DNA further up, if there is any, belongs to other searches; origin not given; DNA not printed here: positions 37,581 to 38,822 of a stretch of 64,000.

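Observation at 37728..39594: Split (two-gene) transketolase placed inside a sugar-degradation operon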

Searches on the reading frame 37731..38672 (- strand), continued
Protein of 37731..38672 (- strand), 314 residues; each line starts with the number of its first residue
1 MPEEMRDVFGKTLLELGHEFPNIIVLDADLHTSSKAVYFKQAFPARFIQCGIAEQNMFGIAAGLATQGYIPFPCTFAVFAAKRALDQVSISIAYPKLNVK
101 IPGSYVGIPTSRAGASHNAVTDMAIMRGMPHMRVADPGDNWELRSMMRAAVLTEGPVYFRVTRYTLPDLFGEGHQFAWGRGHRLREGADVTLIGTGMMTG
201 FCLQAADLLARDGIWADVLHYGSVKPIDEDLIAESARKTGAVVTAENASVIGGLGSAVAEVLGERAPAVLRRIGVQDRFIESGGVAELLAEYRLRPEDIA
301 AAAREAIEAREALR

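Call 27: find_related_loci(query=A1, collection=genome_contigs, flank=10000)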
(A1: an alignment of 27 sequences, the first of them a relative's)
Query A1 (314 aa) in genome_contigs; peptide patterns used: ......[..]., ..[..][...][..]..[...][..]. (x = any residue, [..] = any of these).
600 stretches matched a pattern (row limit reached: there are more); 393 encode a relative of the query (tblastn E <= 1e-3); the best 80 are kept; 80 distinct loci.
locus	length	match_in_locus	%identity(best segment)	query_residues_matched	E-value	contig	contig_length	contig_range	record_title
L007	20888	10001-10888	78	1-296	4e-154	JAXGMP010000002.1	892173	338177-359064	MAG: Anaerolineae bacterium isolate AnMBR.bin235 bin235_2, whole genome shotgun sequence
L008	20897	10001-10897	74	1-299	2e-151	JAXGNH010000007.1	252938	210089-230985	MAG: Anaerolineae bacterium isolate AnMBR.bin251 bin251_7, whole genome shotgun sequence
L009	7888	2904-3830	68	2-310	6e-147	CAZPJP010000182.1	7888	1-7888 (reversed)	MAG TPA_asm: uncultured Anaerolineales bacterium isolate SRP319275_co2_257 genome assembly, contig: NODE_9755_length_788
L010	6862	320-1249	68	2-311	7e-146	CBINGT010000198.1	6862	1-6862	MAG TPA_asm: uncultured Anaerolineae bacterium isolate SRR16817034_concoct_75 genome assembly, contig: ERZ27393559.4033,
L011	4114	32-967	65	2-313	3e-148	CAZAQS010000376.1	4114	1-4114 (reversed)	MAG TPA_asm: uncultured Anaerolineaceae bacterium isolate SRP217488_co1_79 genome assembly, contig: NODE_27591_length_41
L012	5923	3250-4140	70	2-298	2e-143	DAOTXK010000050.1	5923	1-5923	MAG TPA_asm: Anaerolineae bacterium isolate H21_247 k133_967831, whole genome shotgun sequence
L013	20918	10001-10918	67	2-307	5e-142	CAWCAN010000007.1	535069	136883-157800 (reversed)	MAG: uncultured Chloroflexia bacterium isolate MFD03899.bin.2.129 genome assembly, contig: contig_4127, whole genome sho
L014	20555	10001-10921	67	4-310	3e-141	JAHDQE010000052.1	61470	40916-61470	MAG: Ornatilinea sp. isolate SM3-B12.1 k141_48821, whole genome shotgun sequence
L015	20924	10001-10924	68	4-311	1e-140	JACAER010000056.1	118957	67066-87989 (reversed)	MAG: Chloroflexota bacterium isolate L.E.CH.6 k119_1759173, whole genome shotgun sequence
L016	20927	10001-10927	65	2-310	3e-140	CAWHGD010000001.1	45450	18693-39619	MAG: uncultured Chloroflexia bacterium isolate MFD00709.bin.2.28 genome assembly, contig: contig_163390, whole genome sh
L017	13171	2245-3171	67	4-311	1e-139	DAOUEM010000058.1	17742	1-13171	MAG TPA_asm: Anaerolineae bacterium isolate N6_285 k139_1548564, whole genome shotgun sequence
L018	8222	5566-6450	68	2-296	7e-139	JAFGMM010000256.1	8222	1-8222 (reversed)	MAG: Anaerolineae bacterium isolate Zod_Metabat.474 k87_9653748, whole genome shotgun sequence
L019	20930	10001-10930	65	2-311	2e-138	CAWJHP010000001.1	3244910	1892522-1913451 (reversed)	MAG: uncultured Chloroflexia bacterium isolate MFD03726.bin.1.113 genome assembly, contig: contig_18815, whole genome sh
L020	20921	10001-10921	65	4-310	7e-138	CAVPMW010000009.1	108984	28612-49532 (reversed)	MAG: uncultured Chloroflexia bacterium isolate MFD10007.bin.2.126 genome assembly, contig: contig_20013, whole genome sh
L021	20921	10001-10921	64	4-310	1e-136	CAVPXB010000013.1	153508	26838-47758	MAG: uncultured beta proteobacterium isolate MFD00032.bin.2.34 genome assembly, contig: contig_44011, whole genome shotg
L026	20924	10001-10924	62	3-310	1e-133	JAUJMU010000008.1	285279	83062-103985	MAG: Cytophagales bacterium isolate YX1bin7 opera_contig_51, whole genome shotgun sequence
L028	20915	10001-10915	62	3-307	6e-131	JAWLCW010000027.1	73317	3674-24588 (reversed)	MAG: Mariniphaga sp. isolate 15dZY3.bin.73 NODE_602_length_73317_cov_31.269920, whole genome shotgun sequence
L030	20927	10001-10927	60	4-312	6e-130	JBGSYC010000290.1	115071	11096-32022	MAG: Flavihumibacter sp. isolate JTS-RE81 k141_3648725, whole genome shotgun sequence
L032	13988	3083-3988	58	4-305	6e-128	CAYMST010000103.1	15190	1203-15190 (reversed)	MAG TPA_asm: uncultured Roseivirgaceae bacterium isolate SRP135972_co1_253 genome assembly, contig: NODE_4649_length_151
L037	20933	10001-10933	59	4-314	5e-124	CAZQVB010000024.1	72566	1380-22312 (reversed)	MAG TPA_asm: uncultured Roseivirgaceae bacterium isolate SRP063590_co1_14 genome assembly, contig: NODE_359_length_72566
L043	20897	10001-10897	53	6-304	2e-97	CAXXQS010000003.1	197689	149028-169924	MAG: Myxococcota bacterium isolate 4c7ae828-ac37-49c6-a807-d9517c02c23a genome assembly, contig: contig_3, whole genome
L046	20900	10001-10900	53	6-305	6e-97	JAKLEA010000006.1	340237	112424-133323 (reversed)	MAG: Planctomycetota bacterium isolate RA.bin122 RA.bin122_6, whole genome shotgun sequence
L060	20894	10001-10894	45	6-303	1e-82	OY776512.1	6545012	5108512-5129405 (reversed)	MAG: Desulfarculaceae bacterium isolate e2237022-3439-453f-a1e0-3d3180ebaa11 genome assembly, chromosome: 1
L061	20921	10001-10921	52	6-312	9e-99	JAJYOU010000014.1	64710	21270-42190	MAG: Chloroflexi bacterium isolate DBS2-5.bin7 NODE_252_length_64710_cov_4.510599, whole genome shotgun sequence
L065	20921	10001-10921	41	4-307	1e-70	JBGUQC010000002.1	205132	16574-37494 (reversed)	MAG: Christensenellales bacterium isolate ruminal_MAG_149 ruminal_MAG_149_contig_0002, whole genome shotgun sequence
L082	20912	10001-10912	40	4-307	2e-68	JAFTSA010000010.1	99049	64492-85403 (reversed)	MAG: Clostridia bacterium isolate RGIG4097 Roe_deer_Cecum.Co__c2306837, whole genome shotgun sequence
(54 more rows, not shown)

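Call 35: search_protein_families(library=pfam, proteins=[L030:15935-17602:+, L030:17658-19175:+, L026:11349-12347:+, L026:13194-14198:+, L032:6171-8453:+, L032:8628-9944:+, L032:9977-12607:-, L037:7193-8833:+, L037:11892-13457:+, L037:11130-11867:+], max_evalue=0.00001)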
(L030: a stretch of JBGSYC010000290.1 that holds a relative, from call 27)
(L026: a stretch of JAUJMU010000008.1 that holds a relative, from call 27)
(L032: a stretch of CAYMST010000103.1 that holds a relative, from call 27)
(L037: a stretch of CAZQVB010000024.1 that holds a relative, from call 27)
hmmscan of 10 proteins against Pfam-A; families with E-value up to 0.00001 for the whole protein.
L030:15935-17602:+ (556 aa): 2 families
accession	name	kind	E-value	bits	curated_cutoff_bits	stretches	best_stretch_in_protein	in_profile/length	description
PF16586.11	DUF5060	-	3e-13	50.2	27.2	1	42-111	5-64/70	Domain of unknown function (DUF5060)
PF13204.13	Apiosidase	-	2.4e-06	27.8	26.5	1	225-407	71-247/320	Apiosidase-like, catalytic domain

L030:17658-19175:+ (506 aa): 2 families
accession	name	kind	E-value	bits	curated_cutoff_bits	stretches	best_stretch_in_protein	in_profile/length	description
PF13204.13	Apiosidase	-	1.4e-88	298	26.5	1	48-398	1-319/320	Apiosidase-like, catalytic domain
PF12904.13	Collagen_bind_2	-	3.8e-24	84.8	22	1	401-494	1-92/92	Putative collagen-binding domain of a collagenase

L026:11349-12347:+ (333 aa): 0 families

L026:13194-14198:+ (335 aa): 2 families
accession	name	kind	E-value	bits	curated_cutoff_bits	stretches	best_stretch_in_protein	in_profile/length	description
PF04773.18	FecR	-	1.6e-15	57.7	24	1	126-217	7-97/97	FecR protein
PF16344.10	FecR_C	-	3.2e-07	30.7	24.4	1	261-329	1-70/70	FecR, C-terminal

L032:6171-8453:+ (761 aa): 2 families
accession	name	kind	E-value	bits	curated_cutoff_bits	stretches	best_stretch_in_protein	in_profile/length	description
PF00795.27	CN_hydrolase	-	5.5e-32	111.5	23.2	1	35-269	2-251/256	Carbon-nitrogen hydrolase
PF13204.13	Apiosidase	-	2.2e-11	44.3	26.5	1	362-596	5-247/320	Apiosidase-like, catalytic domain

L032:8628-9944:+ (439 aa): 0 families

L032:9977-12607:- (877 aa): 2 families
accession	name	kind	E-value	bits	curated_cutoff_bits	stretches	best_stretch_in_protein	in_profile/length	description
PF17389.8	Bac_rhamnosid6H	-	6.6e-11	42.5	24.5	1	266-444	44-219/339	Bacterial alpha-L-rhamnosidase 6 hairpin glycosidase domain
PF22422.2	MGH1-like_GH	-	3.9e-06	27.1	27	0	388-451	171-234/356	Mannosylglycerate hydrolase MGH1-like glycoside hydrolase domain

L037:7193-8833:+ (547 aa): 2 families
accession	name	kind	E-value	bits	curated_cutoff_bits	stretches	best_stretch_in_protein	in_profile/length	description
PF13204.13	Apiosidase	-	4.3e-17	63.1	26.5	1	123-420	6-275/320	Apiosidase-like, catalytic domain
PF16586.11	DUF5060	-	2.4e-11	44.1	27.2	1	27-92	3-68/70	Domain of unknown function (DUF5060)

L037:11892-13457:+ (522 aa): 1 family
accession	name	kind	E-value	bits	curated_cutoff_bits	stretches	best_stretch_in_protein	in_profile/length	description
PF16586.11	DUF5060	-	1.2e-19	70.7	27.2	1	34-101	2-69/70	Domain of unknown function (DUF5060)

L037:11130-11867:+ (246 aa): 0 families

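Call 51: search_protein_families(library=ncbifam, proteins=[L028:10936-12222:+, L030:5485-6762:-, L002:7712-9001:+, L028:8357-9046:+, L028:13056-14462:+, L015:13144-13986:+, L001:13171-14214:+, L002:14699-16528:-, L002:13325-14683:+, L002:11852-13195:+], max_evalue=1e-8)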
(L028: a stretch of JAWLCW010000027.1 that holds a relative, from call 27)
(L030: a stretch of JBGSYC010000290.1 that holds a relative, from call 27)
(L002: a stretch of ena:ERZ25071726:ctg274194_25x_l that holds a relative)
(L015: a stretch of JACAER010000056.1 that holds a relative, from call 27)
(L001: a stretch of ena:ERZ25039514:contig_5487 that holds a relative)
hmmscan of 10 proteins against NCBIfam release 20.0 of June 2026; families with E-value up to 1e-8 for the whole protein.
L028:10936-12222:+ (429 aa): 13 families
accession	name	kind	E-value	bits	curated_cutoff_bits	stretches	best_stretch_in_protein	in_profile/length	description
TIGR00893.1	2A0114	subfamily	3.8e-46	157.8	395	1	26-421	3-399/399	D-galactonate transporter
TIGR00881.1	2A0104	subfamily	4e-27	95.2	407.75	1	24-396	2-373/379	phosphoglycerate transporter protein PgtP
NF008586.0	PRK11551.1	equivalog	1.1e-14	54.3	410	1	27-344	25-321/406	3-(3-hydroxy-phenyl)propionate transporter MhpT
TIGR00711.1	efflux_EmrB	subfamily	1.1e-14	54.1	230.2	1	18-181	3-165/485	DHA2 family efflux MFS transporter permease subunit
TIGR00895.1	2A0115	subfamily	2.5e-14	53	418.55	1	3-186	5-185/398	aromatic acid/H+ symport family MFS transporter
NF008661.1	PRK11663.1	subfamily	5.9e-14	51.9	564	1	10-194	23-204/439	MFS transporter family glucose-6-phosphate receptor UhpC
NF002921.0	PRK03545.1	equivalog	2.2e-13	49.9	401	1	11-209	7-202/396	sugar transporter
TIGR00894.1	2A0114euk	subfamily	1.4e-12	46.9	626.45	1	45-415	69-444/465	Na(+)-dependent inorganic phosphate cotransporter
NF000391.1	EmrB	exception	3.9e-12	45.6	925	1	18-178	12-171/501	multidrug efflux MFS transporter permease subunit EmrB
NF007498.0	PRK10091.1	equivalog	8.3e-12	44.7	499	1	18-186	4-171/390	MFS transporter AraJ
NF003024.0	PRK03893.1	subfamily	1.8e-11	43.5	604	1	11-177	17-180/497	sialate:H+ symport family MFS transporter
TIGR00880.1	2_A_01_02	superfamily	5.2e-10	39.6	131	1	55-181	1-126/141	multidrug resistance protein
TIGR00891.1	2A0112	subfamily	7.3e-09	35.2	552.9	1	12-354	9-351/405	sialate:H+ symport family MFS transporter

L030:5485-6762:- (426 aa): 13 families
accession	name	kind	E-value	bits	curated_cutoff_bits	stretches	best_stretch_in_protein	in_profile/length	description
TIGR00893.1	2A0114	subfamily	5e-50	170.6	395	1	30-417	1-398/399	D-galactonate transporter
TIGR00881.1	2A0104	subfamily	6.4e-30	104.4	407.75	1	29-393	1-373/379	phosphoglycerate transporter protein PgtP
TIGR00711.1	efflux_EmrB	subfamily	4.3e-19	68.6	230.2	1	25-204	4-182/485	DHA2 family efflux MFS transporter permease subunit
TIGR00895.1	2A0115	subfamily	4.6e-16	58.7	418.55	1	19-192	13-185/398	aromatic acid/H+ symport family MFS transporter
NF000391.1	EmrB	exception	6e-14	51.6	925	1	27-193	15-180/501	multidrug efflux MFS transporter permease subunit EmrB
TIGR00894.1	2A0114euk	subfamily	6.1e-14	51.4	626.45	1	50-418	68-449/465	Na(+)-dependent inorganic phosphate cotransporter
TIGR00880.1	2_A_01_02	superfamily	3.1e-13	50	131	1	67-197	3-136/141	multidrug resistance protein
NF008586.0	PRK11551.1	equivalog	9.4e-13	47.9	410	1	25-331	17-308/406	3-(3-hydroxy-phenyl)propionate transporter MhpT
TIGR00891.1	2A0112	subfamily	1.2e-12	47.6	552.9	1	14-191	5-181/405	sialate:H+ symport family MFS transporter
NF008661.1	PRK11663.1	subfamily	2e-12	46.9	564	1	18-200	25-204/439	MFS transporter family glucose-6-phosphate receptor UhpC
NF003024.0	PRK03893.1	subfamily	1e-11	44.4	604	1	13-190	13-186/497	sialate:H+ symport family MFS transporter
NF008654.0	PRK11652.1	equivalog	3.1e-11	42.8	479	1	40-248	25-224/397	multidrug efflux MFS transporter EmrD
NF038077.1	MFS_export_MxcK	equivalog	7.7e-09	35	525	1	50-197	38-185/405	myxochelin export MFS transporter MxcK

L002:7712-9001:+ (430 aa): 13 families
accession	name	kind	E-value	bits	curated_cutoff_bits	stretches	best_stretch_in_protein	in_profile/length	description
TIGR00893.1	2A0114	subfamily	1.7e-45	155.7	395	1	33-421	1-398/399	D-galactonate transporter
TIGR00881.1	2A0104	subfamily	6.4e-33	114.3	407.75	1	32-395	1-371/379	phosphoglycerate transporter protein PgtP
TIGR00895.1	2A0115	subfamily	2.3e-17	63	418.55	1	22-206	13-194/398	aromatic acid/H+ symport family MFS transporter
TIGR00711.1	efflux_EmrB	subfamily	2.5e-15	56.2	230.2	1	28-207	4-182/485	DHA2 family efflux MFS transporter permease subunit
TIGR00894.1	2A0114euk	subfamily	4.2e-13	48.6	626.45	1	55-422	70-450/465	Na(+)-dependent inorganic phosphate cotransporter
NF008661.1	PRK11663.1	subfamily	7.7e-13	48.2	564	1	20-205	24-206/439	MFS transporter family glucose-6-phosphate receptor UhpC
NF053517.1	HbztTptrPcaK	equivalog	7.4e-12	45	770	1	22-207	15-197/437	4-hydroxybenzoate transporter PcaK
NF000391.1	EmrB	exception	1.6e-11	43.6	925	1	26-195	11-179/501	multidrug efflux MFS transporter permease subunit EmrB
TIGR00891.1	2A0112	subfamily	2e-11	43.6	552.9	1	25-220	11-202/405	sialate:H+ symport family MFS transporter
NF008586.0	PRK11551.1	equivalog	6.5e-11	41.8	410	1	30-266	19-249/406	3-(3-hydroxy-phenyl)propionate transporter MhpT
TIGR00880.1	2_A_01_02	superfamily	8.6e-11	42.1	131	1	69-196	2-132/141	multidrug resistance protein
NF002921.0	PRK03545.1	equivalog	1.7e-10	40.4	401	1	20-195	7-181/396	sugar transporter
NF003024.0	PRK03893.1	subfamily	4e-10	39.1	604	1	24-199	19-191/497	sialate:H+ symport family MFS transporter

L028:8357-9046:+ (230 aa): 3 families
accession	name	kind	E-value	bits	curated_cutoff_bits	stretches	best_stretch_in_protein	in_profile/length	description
TIGR03338.1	phnR_burk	equivalog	1.5e-24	86.8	271.5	1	20-217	18-208/212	phosphonate utilization associated transcriptional regulator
NF003011.0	PRK03837.1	subfamily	1.5e-13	50.9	260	1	71-221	92-232/241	transcriptional regulator NanR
NF008576.0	PRK11534.1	equivalog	2.2e-13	50.4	218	1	11-220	5-215/225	DNA-binding transcriptional regulator CsiR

L028:13056-14462:+ (469 aa): 2 families
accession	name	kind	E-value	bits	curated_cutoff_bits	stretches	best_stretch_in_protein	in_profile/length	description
NF047819.1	ThrnKinDtnkGamma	equivalog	4.5e-15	55.5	450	1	38-367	3-307/422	D-threonate kinase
NF043035.1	OxoTetrKin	equivalog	3.1e-11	42.8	350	1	74-463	43-415/418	3-oxo-tetronate kinase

L015:13144-13986:+ (281 aa): 20 families
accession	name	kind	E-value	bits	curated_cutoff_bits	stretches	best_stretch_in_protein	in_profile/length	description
NF009497.0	PRK12857.1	equivalog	3.6e-89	298.7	423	1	5-281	6-284/284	class II fructose-1,6-bisphosphate aldolase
NF006626.0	PRK09195.1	subfamily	3.4e-88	295.5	384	1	7-280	8-283/284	tagatose-bisphosphate aldolase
NF009374.0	PRK12737.1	subfamily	4.2e-88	295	383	1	7-280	8-283/284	tagatose-bisphosphate aldolase subunit GatY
TIGR01858.1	tag_bisphos_ald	equivalog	2.5e-83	279.4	443.55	1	7-280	6-281/282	tagatose bisphosphate family class II aldolase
TIGR01859.1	fruc_bis_ald_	equivalog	7.7e-83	278.4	343.05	1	5-281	4-282/282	class II fructose-1,6-bisphosphate aldolase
TIGR00167.1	cbbA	subfamily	1.8e-76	257.3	215.6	1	5-280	6-289/290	ketose-bisphosphate aldolase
NF005284.0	PRK06801.1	equivalog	7.5e-72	242.1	406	1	7-280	8-285/286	ketose 1,6-bisphosphate aldolase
NF006042.0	PRK08185.1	subfamily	2.4e-71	240.4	405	1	2-281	2-284/287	hypothetical protein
NF005288.0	PRK06806.1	equivalog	2.2e-69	233.8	396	1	4-280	5-280/281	class II fructose-bisphosphate aldolase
NF009375.0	PRK12738.1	equivalog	5.1e-65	219.5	542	1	8-277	9-280/286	tagatose-bisphosphate aldolase subunit KbaY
NF005943.0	PRK07998.1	equivalog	1.2e-64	218.5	364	1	6-276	7-276/283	class II aldolase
NF005823.0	PRK07709.1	equivalog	5.5e-62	210.1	545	1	5-281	6-285/285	class II fructose-bisphosphate aldolase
NF006376.0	PRK08610.1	equivalog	3.3e-61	207.5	527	1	5-281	6-285/286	class II fructose-bisphosphate aldolase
NF004493.0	PRK05835.1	equivalog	9.2e-57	192.6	558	1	7-213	7-217/307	class II fructose-bisphosphate aldolase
NF005590.0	PRK07315.1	equivalog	9.7e-50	169.5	443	1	8-245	9-247/293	class II fructose-bisphosphate aldolase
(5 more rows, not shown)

L001:13171-14214:+ (348 aa): 4 families
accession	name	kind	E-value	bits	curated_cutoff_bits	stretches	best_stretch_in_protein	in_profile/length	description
NF002881.0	PRK03343.1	subfamily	2.9e-19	69.4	367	1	31-234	37-245/370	transaldolase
TIGR00876.1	tal_mycobact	equivalog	9e-17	61.5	233.75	1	29-232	24-232/350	transaldolase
NF003026.0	PRK03903.1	equivalog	1.1e-16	60.9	344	1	36-239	32-225/323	transaldolase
NF007080.0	PRK09533.1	equivalog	7e-12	44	712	1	31-175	36-180/949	bifunctional transaldolase/phosoglucose isomerase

L002:14699-16528:- (610 aa): 1 family
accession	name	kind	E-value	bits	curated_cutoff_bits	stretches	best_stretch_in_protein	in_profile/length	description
NF049900.1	ApionLctnaseApnL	equivalog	3.2e-65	220.8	750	2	4-227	16-239/595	D-apionate lactonase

L002:13325-14683:+ (453 aa): 0 families

L002:11852-13195:+ (448 aa): 0 families
